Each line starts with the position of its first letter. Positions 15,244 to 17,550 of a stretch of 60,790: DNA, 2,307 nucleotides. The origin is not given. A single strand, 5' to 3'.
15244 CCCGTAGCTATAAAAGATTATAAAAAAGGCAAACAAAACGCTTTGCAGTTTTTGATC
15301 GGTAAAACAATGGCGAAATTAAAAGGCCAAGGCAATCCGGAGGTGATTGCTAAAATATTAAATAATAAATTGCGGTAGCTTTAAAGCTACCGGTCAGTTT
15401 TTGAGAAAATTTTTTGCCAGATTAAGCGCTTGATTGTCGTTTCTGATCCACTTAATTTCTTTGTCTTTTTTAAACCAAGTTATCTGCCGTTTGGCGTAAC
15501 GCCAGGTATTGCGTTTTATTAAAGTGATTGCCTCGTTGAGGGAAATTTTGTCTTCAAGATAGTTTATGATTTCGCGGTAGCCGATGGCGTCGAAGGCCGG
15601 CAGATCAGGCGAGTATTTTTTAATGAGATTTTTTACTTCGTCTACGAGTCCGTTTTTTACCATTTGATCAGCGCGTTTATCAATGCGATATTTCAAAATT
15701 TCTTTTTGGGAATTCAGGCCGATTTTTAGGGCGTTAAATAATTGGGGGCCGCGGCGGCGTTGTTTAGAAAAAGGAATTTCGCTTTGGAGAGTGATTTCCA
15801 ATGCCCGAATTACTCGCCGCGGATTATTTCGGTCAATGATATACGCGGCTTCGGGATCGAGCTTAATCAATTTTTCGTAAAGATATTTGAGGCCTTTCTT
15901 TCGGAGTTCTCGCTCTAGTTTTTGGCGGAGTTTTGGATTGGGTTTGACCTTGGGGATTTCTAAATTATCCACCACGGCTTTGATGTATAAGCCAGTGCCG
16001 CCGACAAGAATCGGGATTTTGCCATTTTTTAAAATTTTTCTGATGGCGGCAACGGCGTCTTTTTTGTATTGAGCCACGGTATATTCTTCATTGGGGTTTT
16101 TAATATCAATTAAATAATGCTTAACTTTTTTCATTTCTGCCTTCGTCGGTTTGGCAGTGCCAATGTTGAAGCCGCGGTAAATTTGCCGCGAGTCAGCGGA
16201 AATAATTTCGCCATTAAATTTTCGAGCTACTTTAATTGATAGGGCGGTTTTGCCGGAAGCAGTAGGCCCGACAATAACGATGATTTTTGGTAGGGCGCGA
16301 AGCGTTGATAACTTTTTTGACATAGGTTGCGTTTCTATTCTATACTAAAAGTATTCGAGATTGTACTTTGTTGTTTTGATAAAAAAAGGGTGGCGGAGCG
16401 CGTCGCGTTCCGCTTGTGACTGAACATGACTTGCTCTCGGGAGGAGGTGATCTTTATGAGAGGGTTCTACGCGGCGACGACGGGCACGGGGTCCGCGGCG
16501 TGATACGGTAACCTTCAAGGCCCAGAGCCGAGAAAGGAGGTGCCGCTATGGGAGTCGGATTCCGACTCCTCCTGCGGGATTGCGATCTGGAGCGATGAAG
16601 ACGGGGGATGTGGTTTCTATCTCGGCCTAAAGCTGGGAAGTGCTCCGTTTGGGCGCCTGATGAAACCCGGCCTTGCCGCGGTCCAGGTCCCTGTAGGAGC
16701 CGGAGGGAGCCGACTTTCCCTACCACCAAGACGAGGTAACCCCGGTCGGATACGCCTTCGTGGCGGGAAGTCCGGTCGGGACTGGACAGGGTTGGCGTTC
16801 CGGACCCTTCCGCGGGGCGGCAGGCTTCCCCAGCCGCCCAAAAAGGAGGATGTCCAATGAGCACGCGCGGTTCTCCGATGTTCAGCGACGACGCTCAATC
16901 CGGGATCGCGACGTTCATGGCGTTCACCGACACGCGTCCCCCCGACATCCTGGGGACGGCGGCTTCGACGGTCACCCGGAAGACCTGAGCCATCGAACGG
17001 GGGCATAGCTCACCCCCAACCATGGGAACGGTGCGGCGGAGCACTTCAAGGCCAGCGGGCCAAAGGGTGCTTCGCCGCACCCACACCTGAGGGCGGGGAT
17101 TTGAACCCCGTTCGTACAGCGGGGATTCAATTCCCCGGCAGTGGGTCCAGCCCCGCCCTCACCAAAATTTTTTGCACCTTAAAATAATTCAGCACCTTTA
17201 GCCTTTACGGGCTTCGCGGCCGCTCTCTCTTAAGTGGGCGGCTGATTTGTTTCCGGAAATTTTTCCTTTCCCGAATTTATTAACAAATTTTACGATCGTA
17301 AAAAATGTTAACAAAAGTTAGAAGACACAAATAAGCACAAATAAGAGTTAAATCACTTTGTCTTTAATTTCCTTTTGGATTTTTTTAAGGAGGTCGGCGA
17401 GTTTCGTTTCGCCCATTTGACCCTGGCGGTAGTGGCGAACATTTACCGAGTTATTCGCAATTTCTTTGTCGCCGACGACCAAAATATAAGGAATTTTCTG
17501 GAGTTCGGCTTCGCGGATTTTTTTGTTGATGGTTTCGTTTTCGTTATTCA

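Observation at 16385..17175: GC-rich 0.8-kb island between miaA and thrS with no credible protein: a large structured RNA or a mini-ORF cassette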

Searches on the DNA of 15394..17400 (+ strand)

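Call 5: search_rna_families(source=window, start=16200, end=17400, threshold=evalue, max_evalue=10, show_alignments=5)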
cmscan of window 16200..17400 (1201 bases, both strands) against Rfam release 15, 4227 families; matches with E-value up to 10: 10.
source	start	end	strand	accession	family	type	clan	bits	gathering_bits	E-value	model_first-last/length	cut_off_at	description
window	16385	16457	+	RF00371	sroE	Gene; sRNA;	-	19.9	51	0.11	1-92/92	no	sroE RNA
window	17089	17160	-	RF01684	mascRNA-menRNA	Gene;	-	18.6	42.5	0.93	1-56/56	no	MALAT1-associated small cytoplasmic RNA/MEN beta RNA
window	17206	17332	+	RF01644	ceN59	Gene; snRNA; snoRNA; HACA-box;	-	16.8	50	9.7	1-137/137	no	Caenorhabditis snoRNA ceN59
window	17091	17158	+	RF01852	tRNA-Sec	Gene; tRNA;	CL00001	15.2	47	9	1-91/91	no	Selenocysteine transfer RNA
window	17025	17165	-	RF02354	BjrC80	Gene; sRNA;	-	15.1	80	3.4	1-162/162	no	Bradyrhizobiaceae sRNA BjrC80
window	17074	17173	+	RF01394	isrK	Gene; sRNA;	-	13.9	50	3.8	1-77/77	no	isrK Hfq binding RNA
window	16699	16874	-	RF02178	SMCR2_2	Gene; lncRNA;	-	13.6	55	8.8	1-165/165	no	Smith-Magenis syndrome chromosome region, candidate 2 conserved region 2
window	16603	16688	+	RF01876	MIAT_exon5_2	Gene; lncRNA;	-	13.2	75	4.1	1-83/83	no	Myocardial infarction associated transcript exon 5 conserved region 2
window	16530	16609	+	RF02040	HOTTIP_1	Gene; lncRNA;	-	13.1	50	6.8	1-57/57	no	HOXA transcript at the distal tip, conserved region 1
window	16760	16783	+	RF02922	RAGATH-32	Cis-reg;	-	12.1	41.8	9.1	1-78/78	no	RAGATH-32 RNA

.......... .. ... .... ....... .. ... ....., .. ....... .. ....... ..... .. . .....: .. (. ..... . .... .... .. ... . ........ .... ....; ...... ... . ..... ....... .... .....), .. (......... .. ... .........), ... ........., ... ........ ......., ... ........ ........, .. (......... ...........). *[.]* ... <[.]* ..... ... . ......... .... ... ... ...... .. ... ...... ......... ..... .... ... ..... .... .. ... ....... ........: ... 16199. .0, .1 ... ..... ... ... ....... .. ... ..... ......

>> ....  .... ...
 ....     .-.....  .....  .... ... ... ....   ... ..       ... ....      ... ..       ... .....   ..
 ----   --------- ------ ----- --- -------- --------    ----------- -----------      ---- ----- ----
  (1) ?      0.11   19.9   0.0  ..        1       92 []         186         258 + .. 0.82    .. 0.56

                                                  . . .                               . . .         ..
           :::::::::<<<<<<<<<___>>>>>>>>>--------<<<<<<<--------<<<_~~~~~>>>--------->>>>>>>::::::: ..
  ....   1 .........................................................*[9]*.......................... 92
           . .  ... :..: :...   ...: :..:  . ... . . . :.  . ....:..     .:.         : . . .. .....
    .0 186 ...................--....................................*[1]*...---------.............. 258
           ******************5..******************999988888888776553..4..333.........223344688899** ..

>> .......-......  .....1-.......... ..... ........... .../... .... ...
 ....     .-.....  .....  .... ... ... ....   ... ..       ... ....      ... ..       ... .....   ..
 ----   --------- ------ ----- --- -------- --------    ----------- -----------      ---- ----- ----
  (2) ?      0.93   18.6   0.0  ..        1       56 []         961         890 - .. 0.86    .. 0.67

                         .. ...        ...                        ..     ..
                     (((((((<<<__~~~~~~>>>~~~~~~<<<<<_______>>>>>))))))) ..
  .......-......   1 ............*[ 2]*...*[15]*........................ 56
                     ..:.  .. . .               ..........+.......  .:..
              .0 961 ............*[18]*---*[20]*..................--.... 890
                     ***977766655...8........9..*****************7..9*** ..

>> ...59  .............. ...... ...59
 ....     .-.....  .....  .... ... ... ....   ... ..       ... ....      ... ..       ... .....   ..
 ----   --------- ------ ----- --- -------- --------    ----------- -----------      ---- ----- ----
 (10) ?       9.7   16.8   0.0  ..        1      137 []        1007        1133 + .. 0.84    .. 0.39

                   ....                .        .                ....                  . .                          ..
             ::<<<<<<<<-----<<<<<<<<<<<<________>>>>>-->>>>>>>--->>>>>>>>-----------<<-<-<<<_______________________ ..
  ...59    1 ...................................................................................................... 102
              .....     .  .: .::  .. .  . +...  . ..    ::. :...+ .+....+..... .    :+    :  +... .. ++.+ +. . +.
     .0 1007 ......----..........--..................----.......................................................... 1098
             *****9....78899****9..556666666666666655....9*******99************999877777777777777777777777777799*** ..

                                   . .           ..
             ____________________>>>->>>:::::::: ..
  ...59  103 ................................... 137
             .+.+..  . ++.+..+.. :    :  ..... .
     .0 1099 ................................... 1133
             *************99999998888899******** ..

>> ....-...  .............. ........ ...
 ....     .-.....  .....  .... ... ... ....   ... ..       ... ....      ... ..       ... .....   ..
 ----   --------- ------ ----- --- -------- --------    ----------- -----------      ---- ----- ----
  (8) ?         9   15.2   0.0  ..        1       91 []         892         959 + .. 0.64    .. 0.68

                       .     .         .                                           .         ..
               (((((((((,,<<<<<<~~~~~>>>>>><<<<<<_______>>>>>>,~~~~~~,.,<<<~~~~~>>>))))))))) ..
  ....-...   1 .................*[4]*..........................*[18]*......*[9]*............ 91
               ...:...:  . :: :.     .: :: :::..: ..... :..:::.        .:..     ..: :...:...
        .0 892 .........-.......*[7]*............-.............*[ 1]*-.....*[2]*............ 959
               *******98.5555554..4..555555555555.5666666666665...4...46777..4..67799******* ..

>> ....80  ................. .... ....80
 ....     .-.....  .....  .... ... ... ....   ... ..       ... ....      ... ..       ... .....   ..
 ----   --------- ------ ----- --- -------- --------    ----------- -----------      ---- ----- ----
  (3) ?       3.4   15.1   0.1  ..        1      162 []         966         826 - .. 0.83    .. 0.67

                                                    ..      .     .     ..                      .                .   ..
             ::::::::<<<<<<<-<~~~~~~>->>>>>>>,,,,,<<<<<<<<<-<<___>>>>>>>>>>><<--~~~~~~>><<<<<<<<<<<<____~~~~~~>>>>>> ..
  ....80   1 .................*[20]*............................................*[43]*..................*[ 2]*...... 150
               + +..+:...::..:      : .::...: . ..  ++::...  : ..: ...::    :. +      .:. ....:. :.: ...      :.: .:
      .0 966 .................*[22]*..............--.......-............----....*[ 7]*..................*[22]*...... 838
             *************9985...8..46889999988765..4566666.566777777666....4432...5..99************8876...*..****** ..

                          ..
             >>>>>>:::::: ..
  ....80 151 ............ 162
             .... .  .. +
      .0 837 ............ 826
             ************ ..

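Call 12: search_dna_similar(query=window:16380-17180:+, collection=phages, mode=distant, max_evalue=0.01)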
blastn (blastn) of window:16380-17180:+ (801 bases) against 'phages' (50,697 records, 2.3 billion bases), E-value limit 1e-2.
No match.

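Call 13: search_dna_similar(query=window:16380-17180:+, collection=plasmids, mode=distant, max_evalue=0.01)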
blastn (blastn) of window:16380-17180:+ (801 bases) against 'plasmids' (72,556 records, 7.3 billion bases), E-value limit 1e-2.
No match.

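Call 19: search_rna_families(sources=[L001, L002, L003, L004, L005, L006, L007, L008, L009, L010, L026, L025, L037], threshold=gathering)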
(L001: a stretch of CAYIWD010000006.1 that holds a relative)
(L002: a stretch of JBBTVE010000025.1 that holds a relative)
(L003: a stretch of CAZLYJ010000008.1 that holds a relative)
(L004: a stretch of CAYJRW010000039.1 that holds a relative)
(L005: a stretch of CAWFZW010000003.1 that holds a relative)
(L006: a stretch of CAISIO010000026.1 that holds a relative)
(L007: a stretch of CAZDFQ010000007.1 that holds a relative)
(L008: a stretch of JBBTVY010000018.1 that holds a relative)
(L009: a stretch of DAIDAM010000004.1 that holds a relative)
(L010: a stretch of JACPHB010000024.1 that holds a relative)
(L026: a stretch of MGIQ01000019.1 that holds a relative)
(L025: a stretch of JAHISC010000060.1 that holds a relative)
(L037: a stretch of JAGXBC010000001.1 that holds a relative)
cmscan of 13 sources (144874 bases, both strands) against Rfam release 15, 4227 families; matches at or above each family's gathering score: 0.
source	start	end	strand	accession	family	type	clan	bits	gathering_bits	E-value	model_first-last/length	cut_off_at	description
